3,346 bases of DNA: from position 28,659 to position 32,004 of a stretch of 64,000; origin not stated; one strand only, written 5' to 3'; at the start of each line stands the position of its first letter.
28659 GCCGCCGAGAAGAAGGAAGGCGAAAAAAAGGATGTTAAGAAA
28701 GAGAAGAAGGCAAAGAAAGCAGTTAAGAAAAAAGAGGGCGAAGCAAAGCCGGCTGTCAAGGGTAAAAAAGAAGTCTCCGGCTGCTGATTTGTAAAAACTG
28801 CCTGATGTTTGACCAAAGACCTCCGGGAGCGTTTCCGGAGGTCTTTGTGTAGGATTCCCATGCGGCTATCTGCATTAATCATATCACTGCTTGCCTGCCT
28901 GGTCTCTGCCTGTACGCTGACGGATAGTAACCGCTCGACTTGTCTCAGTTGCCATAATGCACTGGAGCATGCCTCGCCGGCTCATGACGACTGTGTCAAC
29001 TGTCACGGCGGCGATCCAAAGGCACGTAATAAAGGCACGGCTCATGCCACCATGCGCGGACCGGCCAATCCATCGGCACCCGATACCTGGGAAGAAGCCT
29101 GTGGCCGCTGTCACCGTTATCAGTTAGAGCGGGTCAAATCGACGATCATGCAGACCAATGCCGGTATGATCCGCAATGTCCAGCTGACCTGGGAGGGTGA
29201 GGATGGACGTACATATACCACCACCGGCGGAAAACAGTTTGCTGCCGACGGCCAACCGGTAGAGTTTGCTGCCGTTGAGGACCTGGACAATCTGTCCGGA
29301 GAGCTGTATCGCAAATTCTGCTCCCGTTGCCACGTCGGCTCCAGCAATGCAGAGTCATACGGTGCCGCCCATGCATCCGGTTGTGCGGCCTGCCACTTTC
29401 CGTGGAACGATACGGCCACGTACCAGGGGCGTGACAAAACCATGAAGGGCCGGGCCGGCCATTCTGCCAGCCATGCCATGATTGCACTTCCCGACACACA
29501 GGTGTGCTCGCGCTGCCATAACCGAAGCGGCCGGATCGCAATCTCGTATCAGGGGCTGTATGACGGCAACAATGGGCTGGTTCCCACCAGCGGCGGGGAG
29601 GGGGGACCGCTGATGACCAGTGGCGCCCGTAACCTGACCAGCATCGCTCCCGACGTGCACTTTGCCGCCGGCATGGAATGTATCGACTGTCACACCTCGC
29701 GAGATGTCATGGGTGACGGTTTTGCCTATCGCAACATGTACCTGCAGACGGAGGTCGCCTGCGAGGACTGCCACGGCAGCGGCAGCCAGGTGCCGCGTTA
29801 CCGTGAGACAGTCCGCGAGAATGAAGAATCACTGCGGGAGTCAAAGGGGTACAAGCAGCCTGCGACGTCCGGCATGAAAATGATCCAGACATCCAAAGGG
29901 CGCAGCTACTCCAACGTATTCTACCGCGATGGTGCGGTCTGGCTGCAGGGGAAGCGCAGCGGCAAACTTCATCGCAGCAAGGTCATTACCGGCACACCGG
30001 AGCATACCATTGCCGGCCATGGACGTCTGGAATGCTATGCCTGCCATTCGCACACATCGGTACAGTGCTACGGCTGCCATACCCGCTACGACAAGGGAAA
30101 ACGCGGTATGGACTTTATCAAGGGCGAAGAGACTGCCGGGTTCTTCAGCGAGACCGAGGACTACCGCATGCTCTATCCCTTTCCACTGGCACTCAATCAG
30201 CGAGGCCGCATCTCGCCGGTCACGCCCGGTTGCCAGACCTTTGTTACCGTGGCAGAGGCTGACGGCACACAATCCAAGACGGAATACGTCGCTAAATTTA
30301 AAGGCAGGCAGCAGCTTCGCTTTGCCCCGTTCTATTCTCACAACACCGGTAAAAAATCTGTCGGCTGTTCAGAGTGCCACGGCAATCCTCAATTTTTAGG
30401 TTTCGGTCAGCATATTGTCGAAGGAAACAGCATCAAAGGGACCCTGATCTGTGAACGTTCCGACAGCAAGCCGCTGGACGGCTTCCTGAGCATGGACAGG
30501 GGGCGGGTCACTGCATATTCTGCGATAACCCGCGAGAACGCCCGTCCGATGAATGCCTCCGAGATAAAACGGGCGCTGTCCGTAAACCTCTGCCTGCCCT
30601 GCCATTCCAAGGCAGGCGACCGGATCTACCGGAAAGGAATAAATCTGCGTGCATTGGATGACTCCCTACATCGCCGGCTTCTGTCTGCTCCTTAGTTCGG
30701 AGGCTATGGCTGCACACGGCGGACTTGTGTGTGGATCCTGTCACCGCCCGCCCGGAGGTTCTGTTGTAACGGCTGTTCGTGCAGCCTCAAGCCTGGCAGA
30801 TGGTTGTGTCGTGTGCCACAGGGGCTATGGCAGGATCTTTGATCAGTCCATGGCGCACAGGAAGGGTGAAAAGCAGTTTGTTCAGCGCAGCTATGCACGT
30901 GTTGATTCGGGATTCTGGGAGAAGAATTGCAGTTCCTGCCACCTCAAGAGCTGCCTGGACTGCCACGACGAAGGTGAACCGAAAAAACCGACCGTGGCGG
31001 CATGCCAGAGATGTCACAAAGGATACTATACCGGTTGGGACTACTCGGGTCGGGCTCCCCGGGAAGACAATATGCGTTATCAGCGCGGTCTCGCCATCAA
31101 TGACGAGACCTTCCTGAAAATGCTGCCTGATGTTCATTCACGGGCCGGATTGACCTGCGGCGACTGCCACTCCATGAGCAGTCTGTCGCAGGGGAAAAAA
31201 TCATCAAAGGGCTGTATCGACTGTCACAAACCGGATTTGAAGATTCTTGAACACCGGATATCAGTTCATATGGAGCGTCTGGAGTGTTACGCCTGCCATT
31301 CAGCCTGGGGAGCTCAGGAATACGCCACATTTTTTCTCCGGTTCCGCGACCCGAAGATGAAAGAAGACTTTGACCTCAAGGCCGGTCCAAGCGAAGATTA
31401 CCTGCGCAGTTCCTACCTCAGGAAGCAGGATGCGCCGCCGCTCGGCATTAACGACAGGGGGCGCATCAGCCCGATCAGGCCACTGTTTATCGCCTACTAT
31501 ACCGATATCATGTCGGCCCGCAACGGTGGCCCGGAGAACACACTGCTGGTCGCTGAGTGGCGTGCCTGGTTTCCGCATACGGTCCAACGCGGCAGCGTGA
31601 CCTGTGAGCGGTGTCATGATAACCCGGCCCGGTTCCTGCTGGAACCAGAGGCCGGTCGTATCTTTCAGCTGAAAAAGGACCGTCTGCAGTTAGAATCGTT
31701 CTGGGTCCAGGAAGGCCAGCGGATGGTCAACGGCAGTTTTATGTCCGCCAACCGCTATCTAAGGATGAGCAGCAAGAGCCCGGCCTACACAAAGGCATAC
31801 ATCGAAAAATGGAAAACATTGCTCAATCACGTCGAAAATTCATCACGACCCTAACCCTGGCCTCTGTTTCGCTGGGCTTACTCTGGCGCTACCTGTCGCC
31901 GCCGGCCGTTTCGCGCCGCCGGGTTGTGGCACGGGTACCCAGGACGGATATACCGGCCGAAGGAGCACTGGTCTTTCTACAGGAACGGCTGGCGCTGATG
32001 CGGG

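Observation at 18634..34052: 15.5-kb porin / heme-rhodanese / Psr-like molybdoenzyme / Rieske-cyt b6 / multiheme supercluster: candidate undescribed sulfur- or selenium-compound respiratory system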

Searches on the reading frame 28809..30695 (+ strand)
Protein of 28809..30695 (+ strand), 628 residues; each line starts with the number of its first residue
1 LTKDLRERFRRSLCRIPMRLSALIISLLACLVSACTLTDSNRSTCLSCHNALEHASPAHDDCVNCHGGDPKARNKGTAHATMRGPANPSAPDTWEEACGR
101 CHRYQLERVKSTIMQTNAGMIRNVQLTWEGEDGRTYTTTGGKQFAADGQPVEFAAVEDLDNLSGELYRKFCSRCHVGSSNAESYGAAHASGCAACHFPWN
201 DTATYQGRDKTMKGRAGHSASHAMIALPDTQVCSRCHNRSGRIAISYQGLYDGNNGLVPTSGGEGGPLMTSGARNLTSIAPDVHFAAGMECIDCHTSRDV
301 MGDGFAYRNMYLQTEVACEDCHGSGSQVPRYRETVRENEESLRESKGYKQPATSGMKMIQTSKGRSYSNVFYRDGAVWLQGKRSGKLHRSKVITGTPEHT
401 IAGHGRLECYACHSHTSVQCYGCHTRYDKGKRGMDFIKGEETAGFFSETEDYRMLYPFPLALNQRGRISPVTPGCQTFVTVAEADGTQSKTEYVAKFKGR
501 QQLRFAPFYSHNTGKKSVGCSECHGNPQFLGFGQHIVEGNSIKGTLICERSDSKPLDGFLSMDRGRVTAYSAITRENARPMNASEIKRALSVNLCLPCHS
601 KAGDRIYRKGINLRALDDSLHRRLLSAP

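Call 4: search_protein_families(library=pfam, proteins=[window:28809-30695:+], max_evalue=0.01)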
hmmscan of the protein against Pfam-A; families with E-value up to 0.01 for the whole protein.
window:28809-30695:+ (628 aa): 3 families
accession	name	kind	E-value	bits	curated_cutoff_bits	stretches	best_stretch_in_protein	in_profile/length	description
PF14537.11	Cytochrom_c3_2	-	2.5e-11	44.3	25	2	42-104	6-66/79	Cytochrome c3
PF14522.11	Cytochrome_C7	-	6.4e-07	29.5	24.8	0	41-103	12-67/67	Cytochrome c7 and related cytochrome c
PF13435.11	Cytochrome_C554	-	0.003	18.9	20.8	1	279-323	39-84/84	Cytochrome c554 and c-prime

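Call 6: search_protein_families(library=ncbifam, proteins=[window:28809-30695:+], max_evalue=0.001)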
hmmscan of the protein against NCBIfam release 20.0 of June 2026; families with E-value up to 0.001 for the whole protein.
window:28809-30695:+ (628 aa): 6 families
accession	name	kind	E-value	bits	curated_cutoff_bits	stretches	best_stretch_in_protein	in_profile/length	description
NF040943.1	cytoc3_ExtM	equivalog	0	1021.4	800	1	27-622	4-599/599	selenite/tellurite reduction operon c-type cytochrome ExtM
NF040968.1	FeS_ExtO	equivalog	6.1e-20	71.4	200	2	396-528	213-342/416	selenite/tellurite reduction operon b-type cytochrome iron-sulfur cluster-binding subunit ExtO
NF040967.1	cytc_ExtN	equivalog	1.9e-19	69.8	200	2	396-528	213-343/415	selenite/tellurite reduction operon c-type cytochrome ExtN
NF045713.1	CxxCH_16_HmcA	equivalog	4.3e-08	32.2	400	1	164-441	107-340/541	sulfate respiration complex hexadecaheme cytochrome HmcA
TIGR03508.1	decahem_SO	subfamily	8.5e-06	25.4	192.2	0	494-604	120-224/258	DmsE family decaheme c-type cytochrome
NF040971.1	cytc_ExtS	equivalog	0.0009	18.6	100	1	21-82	4-62/262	selenite/tellurite reduction operon c-type cytochrome lipoprotein ExtS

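Call 13: find_homologous_proteins(query=window:28860-30695:+, max_evalue=1e-20)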
Query window:28860-30695:+ (611 aa): 1439 proteins with E <= 1e-20 among 5890 candidates; the best 120 are listed.
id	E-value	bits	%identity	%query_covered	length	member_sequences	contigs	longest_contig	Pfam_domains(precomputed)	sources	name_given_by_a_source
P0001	0.0e+0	1439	100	100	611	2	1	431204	PF14537.12,PF14522.12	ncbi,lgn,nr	ncbi:MAG: cytochrome C [Geobacteraceae bacterium]|nr:cytochrome C [Geobacteraceae bacterium]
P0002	0.0e+0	1277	87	100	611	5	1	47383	PF14537.12,PF14522.12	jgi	-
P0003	0.0e+0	1270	86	100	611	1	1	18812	PF14537.12,PF14522.12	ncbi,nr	ncbi:MAG: cytochrome C [Verrucomicrobia bacterium]|nr:cytochrome C [Deltaproteobacteria bacterium]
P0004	0.0e+0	1259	85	100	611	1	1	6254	PF14537.12,PF14522.12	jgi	jgi:hypothetical protein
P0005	0.0e+0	1251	86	100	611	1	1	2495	PF14537.12,PF14522.12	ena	-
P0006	0.0e+0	1232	85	98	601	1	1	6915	PF14537.12,PF14522.12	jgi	jgi:hypothetical protein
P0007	0.0e+0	1209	83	99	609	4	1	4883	PF14537.12,PF14522.12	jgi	jgi:hypothetical protein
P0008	0.0e+0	1208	82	100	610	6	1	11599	PF14537.12,PF14522.12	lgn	-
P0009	0.0e+0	1192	82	99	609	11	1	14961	PF14537.12,PF14522.12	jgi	-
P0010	0.0e+0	1191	81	100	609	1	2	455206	PF14537.12,PF14522.12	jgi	-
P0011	0.0e+0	1187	82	99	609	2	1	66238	-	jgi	-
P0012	0.0e+0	1182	80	99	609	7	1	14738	PF14537.12,PF14522.12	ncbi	-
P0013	0.0e+0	1177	80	100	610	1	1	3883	PF14537.12,PF14522.12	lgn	-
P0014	0.0e+0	1174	79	100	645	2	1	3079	PF14537.12,PF14522.12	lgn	-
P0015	0.0e+0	1172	81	99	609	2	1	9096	PF14537.12,PF14522.12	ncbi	-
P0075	0.0e+0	1083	74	97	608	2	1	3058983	PF14537.12,PF02085.22,PF14522.12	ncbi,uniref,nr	ncbi:selenite/tellurite reduction operon c-type cytochrome ExtM [Trichlorobacter ammonificans]|unire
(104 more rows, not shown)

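Call 14: find_related_loci(query=window:28860-30695:+, collection=genome_contigs, flank=10000)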
Query window:28860-30695:+ (611 aa) in genome_contigs; peptide patterns used: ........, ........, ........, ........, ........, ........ (x = any residue, [..] = any of these).
441 stretches matched a pattern; 388 encode a relative of the query (tblastn E <= 1e-3); the best 80 are kept; 80 distinct loci.
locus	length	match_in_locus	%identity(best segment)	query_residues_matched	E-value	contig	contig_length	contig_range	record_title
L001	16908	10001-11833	82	1-611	0e+0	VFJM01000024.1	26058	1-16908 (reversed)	MAG: Geobacter sp. isolate Bin_37_1 c_000001809769, whole genome shotgun sequence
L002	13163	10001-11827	83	1-609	0e+0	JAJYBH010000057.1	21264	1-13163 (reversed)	MAG: Deltaproteobacteria bacterium isolate BP8.bin69 NODE_3297_length_21264_cov_1.977196, whole genome shotgun sequence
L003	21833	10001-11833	79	2-611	0e+0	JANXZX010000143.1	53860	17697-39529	MAG: Geobacteraceae bacterium isolate GL140_5_metabat_114 GL140_5_k141_3574958, whole genome shotgun sequence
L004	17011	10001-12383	80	6-611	0e+0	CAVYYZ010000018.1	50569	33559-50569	MAG: uncultured delta proteobacterium isolate MFD02832.bin.2.134 genome assembly, contig: contig_55977, whole genome sho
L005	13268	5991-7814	79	2-609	0e+0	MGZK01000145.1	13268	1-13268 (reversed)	MAG: Geobacteraceae bacterium GWC2_55_20 gwc2_scaffold_5524, whole genome shotgun sequence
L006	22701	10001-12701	80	26-609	0e+0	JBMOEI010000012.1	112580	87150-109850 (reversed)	MAG: Desulfuromonadaceae bacterium isolate Deming_bin.100 contig189, whole genome shotgun sequence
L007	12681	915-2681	80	21-609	0e+0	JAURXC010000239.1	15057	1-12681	MAG: Deltaproteobacteria bacterium isolate E10_concoct.bin.77_sub E10_k141_47785, whole genome shotgun sequence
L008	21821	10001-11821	78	4-611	0e+0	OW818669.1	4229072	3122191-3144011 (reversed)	metagenome genome assembly, chromosome: 1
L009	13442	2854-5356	81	26-609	0e+0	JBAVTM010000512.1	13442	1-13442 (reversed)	MAG: Desulfuromonadaceae bacterium isolate MFD03638_ilm_asm_bin4 k127_9130, whole genome shotgun sequence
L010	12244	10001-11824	78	2-609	0e+0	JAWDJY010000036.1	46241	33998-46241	MAG: Geobacteraceae bacterium isolate SKOL NODE_46_length_46241_cov_3.978813, whole genome shotgun sequence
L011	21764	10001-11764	80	22-609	0e+0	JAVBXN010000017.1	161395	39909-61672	MAG: Pelobacter sp. isolate GS8 60, whole genome shotgun sequence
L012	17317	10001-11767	80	23-611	0e+0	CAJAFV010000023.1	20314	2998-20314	MAG: uncultured Geobacteraceae bacterium isolate A-4_bin-085 genome assembly, contig: bin-085:23/99, whole genome shotgu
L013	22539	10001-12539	79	26-609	0e+0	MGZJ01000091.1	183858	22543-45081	MAG: Geobacteraceae bacterium GWC2_53_11 gwc2_scaffold_996, whole genome shotgun sequence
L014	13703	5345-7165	75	3-609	0e+0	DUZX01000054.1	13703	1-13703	MAG TPA_asm: Desulfuromonadales bacterium isolate MAG_13126_9_058 Ga0172367_10006501, whole genome shotgun sequence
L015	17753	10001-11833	77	4-609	0e+0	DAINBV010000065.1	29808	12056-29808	MAG TPA_asm: Geobacteraceae bacterium isolate CTOTU26084 NODE_467_length_29808_cov_6.645448, whole genome shotgun sequen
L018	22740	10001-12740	76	6-609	0e+0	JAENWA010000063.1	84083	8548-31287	MAG: Desulfuromonadales bacterium isolate 3_4_m_bin4 c_000001752817, whole genome shotgun sequence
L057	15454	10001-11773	65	18-609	0e+0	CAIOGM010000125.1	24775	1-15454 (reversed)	MAG: uncultured Geobacter sp. isolate A14_bin-2059 genome assembly, contig: bin-2059:125/179, whole genome shotgun seque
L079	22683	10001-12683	58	8-610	0e+0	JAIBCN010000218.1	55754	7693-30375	MAG: Vicinamibacteria bacterium isolate SSF20 NODE_10300_length_55754_cov_15.719992, whole genome shotgun sequence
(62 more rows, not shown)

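Call 36: find_encoding_contigs(protein=P0001, flank=10000, max_places=3)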
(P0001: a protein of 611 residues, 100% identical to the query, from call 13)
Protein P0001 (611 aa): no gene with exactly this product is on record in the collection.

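Call 58: find_encoding_contigs(protein=P0075, flank=10000, max_places=2)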
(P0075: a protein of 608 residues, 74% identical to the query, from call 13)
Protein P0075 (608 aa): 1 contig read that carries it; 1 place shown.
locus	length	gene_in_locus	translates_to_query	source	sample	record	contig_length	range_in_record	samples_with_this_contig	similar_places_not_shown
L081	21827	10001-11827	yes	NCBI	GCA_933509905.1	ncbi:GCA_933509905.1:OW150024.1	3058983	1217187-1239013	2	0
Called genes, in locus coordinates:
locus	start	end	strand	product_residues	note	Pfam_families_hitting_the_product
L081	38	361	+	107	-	-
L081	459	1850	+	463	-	PF00581:Rhodanese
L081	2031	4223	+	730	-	PF04879:Molybdop_Fe4S4, PF00384:Molybdopterin, PF01568:Molydop_binding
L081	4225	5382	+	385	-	PF03916:NrfD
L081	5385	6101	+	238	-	PF12838:Fer4_7 (weak), PF13247:Fer4_11, PF13237:Fer4_10 (weak), PF00037:Fer4 (weak), PF12797:Fer4_2 (weak), PF12837:Fer4_6 (weak), PF13237:Fer4_10 (weak), PF13247:Fer4_11 (weak), +2 more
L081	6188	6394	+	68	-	-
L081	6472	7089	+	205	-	PF01135:PCMT (weak), PF03848:TehB (weak), PF13489:Methyltransf_23, PF01209:Ubie_methyltran, PF13847:Methyltransf_31, PF08241:Methyltransf_11, PF08242:Methyltransf_12, PF13649:Methyltransf_25, +1 more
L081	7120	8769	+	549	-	PF02203:TarH, PF12729:4HB_MCP_1, PF00672:HAMP, PF00015:MCPsignal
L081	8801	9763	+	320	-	PF03601:Cons_hypoth698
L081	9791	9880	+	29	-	-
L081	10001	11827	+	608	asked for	PF02085:Cytochrom_CIII (faint), PF14522:Cytochrome_C7 (faint), PF14537:Cytochrom_c3_2 (faint)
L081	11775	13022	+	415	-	PF02085:Cytochrom_CIII (faint), PF14522:Cytochrome_C7 (faint), PF14537:Cytochrom_c3_2 (faint)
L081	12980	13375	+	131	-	PF00355:Rieske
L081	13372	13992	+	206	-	PF00033:Cytochrome_B, PF13631:Cytochrom_B_N_2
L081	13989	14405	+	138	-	-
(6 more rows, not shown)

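Call 74: search_protein_families(library=pfam, proteins=[L079:1334-1939:+, L079:1930-2550:+, L079:2792-4270:+, L079:4264-5544:+, L079:5966-8173:+, L079:8183-8914:+, L057:8376-9344:+, L008:8278-9921:+, L018:8177-9922:+], max_evalue=0.001)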
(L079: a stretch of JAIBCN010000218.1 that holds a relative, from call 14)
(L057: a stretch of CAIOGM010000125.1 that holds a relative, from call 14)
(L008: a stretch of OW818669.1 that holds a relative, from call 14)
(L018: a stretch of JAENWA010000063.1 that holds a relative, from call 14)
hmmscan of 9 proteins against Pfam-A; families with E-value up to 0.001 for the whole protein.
L079:1334-1939:+ (201 aa): 1 family
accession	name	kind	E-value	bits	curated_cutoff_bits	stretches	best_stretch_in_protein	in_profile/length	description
PF04143.19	Sulf_transp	-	4.2e-20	73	27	1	19-190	157-309/310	Sulphur transport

L079:1930-2550:+ (206 aa): 1 family
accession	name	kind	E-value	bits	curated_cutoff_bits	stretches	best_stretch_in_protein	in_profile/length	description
PF04143.19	Sulf_transp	-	4.2e-16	59.8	27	1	36-192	2-156/310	Sulphur transport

L079:2792-4270:+ (492 aa): 0 families

L079:4264-5544:+ (426 aa): 1 family
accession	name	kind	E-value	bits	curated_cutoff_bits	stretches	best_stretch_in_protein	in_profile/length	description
PF07396.17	Porin_O_P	-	5.6e-12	46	20.9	1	73-426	1-370/370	Phosphate-selective porin O and P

L079:5966-8173:+ (735 aa): 3 families
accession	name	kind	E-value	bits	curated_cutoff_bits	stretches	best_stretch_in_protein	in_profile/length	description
PF00384.28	Molybdopterin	-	5.8e-46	157.6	24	1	100-519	1-353/353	Molybdopterin oxidoreductase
PF04879.21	Molybdop_Fe4S4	-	2.9e-15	56.4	22.7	1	45-96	3-54/55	Molybdopterin oxidoreductase Fe4S4 domain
PF01568.27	Molydop_binding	-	9.2e-13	48.6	26.8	1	610-723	1-104/110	Molydopterin dinucleotide binding domain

L079:8183-8914:+ (243 aa): 9 families
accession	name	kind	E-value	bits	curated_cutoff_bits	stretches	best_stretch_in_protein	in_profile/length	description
PF13247.11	Fer4_11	-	3.5e-23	82.1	26.2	1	57-146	8-99/100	4Fe-4S dicluster domain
PF12838.12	Fer4_7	-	8.3e-11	42.6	27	1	12-75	1-52/52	4Fe-4S dicluster domain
PF13237.11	Fer4_10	-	1.5e-10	41.3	25.5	2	84-137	2-52/53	4Fe-4S dicluster domain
PF13187.11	Fer4_9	-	1.3e-08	35.1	27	2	58-104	1-50/52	4Fe-4S dicluster domain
PF12837.12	Fer4_6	-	7.7e-08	32.4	25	1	83-105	1-23/24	4Fe-4S binding domain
PF12797.12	Fer4_2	-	1.2e-07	31.7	24.5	2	83-103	2-22/22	4Fe-4S binding domain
PF00037.32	Fer4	-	2.6e-07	30.6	21.1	1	85-106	2-23/24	4Fe-4S binding domain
PF14697.11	Fer4_21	-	1.2e-06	29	35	1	54-104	3-55/59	4Fe-4S dicluster domain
PF25160.1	LdpA_Fe-S-bd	-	0.00033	20.8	27.6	1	61-104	4-41/49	LdpA Fe-S cluster-binding domain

L057:8376-9344:+ (322 aa): 2 families
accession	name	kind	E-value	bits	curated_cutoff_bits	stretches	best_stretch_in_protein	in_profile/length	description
PF03916.19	NrfD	-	1.3e-32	114.2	25.8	1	17-318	9-310/313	Polysulphide reductase, NrfD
PF14589.11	NrfD_2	-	2.1e-12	47.9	27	1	16-321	11-277/281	Polysulfide reductase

L008:8278-9921:+ (547 aa): 5 families
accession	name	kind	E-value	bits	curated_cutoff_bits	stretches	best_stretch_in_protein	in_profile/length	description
PF00015.26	MCPsignal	-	3.4e-49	167.5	34.6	1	330-513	2-171/172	Methyl-accepting chemotaxis protein (MCP) signalling domain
PF02203.21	TarH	-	2.1e-24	86.8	25.2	1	3-178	5-175/177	Tar ligand binding domain homologue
PF12729.13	4HB_MCP_1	-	2e-21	76.8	27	1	3-191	2-181/181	Four helix bundle sensory module for signal transduction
PF00672.30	HAMP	-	1.9e-08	34.9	25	1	227-266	13-52/53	HAMP domain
PF12205.13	GIT1_C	-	0.00016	22.3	25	0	473-521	2-48/110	G protein-coupled receptor kinase-interacting protein 1 C term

L018:8177-9922:+ (581 aa): 2 families
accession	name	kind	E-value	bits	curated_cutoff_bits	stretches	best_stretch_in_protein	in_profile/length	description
PF14522.11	Cytochrome_C7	-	1.3e-09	38.2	24.8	1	294-354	6-66/67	Cytochrome c7 and related cytochrome c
PF09699.15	Paired_CXXCH_1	-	0.00059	19.9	20.6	1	298-336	3-39/41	Doubled CXXCH motif (Paired_CXXCH_1)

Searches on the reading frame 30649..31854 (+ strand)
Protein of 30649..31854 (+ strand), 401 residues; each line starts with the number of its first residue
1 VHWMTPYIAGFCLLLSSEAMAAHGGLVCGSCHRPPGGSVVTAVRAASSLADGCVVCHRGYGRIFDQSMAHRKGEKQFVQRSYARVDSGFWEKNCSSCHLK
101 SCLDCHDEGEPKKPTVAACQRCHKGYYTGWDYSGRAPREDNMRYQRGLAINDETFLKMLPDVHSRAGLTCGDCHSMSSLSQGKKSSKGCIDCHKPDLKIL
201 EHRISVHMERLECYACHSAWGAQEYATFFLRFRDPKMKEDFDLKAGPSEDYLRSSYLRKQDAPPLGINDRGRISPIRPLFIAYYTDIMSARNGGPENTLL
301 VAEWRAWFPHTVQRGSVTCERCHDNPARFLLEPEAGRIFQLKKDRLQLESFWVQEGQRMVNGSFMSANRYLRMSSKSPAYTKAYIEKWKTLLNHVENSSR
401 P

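Call 4: search_protein_families(library=pfam, proteins=[window:30649-31854:+], max_evalue=0.01)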
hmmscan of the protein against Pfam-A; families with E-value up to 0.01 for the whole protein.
window:30649-31854:+ (401 aa): 8 families
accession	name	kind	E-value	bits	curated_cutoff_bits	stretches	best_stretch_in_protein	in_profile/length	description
PF14537.11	Cytochrom_c3_2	-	5.3e-12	46.5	25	1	162-221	1-68/79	Cytochrome c3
PF14522.11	Cytochrome_C7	-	8.3e-10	38.8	24.8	0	162-218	7-67/67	Cytochrome c7 and related cytochrome c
PF02085.21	Cytochrom_CIII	-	4.4e-09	37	22.9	1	162-221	27-86/101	Class III cytochrome C family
PF22113.1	Mtrc-MtrF_II-IV_dom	-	0.00014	21.9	30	0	101-125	8-37/176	Outer membrane cytochrome MtrC/MtrF-like, domains II/IV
PF13435.11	Cytochrome_C554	-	0.00016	23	20.8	0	118-182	1-63/84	Cytochrome c554 and c-prime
PF09699.15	Paired_CXXCH_1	-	0.0005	20.1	20.6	1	27-58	8-37/41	Doubled CXXCH motif (Paired_CXXCH_1)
PF22678.1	Cytochrom_c_NrfB-like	-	0.00061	20.7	27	1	183-224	30-72/89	Cytochrome c-type protein NrfB-like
PF25491.1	CCHC_BCL-11A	-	0.0059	17.1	27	0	168-175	2-9/28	BCL-11A-like CCHC zinc finger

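Call 6: search_protein_families(library=ncbifam, proteins=[window:30649-31854:+], max_evalue=0.001)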
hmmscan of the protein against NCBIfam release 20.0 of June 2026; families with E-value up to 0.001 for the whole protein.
window:30649-31854:+ (401 aa): 4 families
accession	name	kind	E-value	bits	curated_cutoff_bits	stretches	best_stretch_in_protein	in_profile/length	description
NF040968.1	FeS_ExtO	equivalog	3e-175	583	200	1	19-400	32-415/416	selenite/tellurite reduction operon b-type cytochrome iron-sulfur cluster-binding subunit ExtO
NF040967.1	cytc_ExtN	equivalog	3.8e-173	576.1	200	1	19-399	32-415/415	selenite/tellurite reduction operon c-type cytochrome ExtN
NF040943.1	cytoc3_ExtM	equivalog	3.9e-15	55.2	800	1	200-327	374-505/599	selenite/tellurite reduction operon c-type cytochrome ExtM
TIGR03508.1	decahem_SO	subfamily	2e-06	27.5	192.2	0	160-224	87-157/258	DmsE family decaheme c-type cytochrome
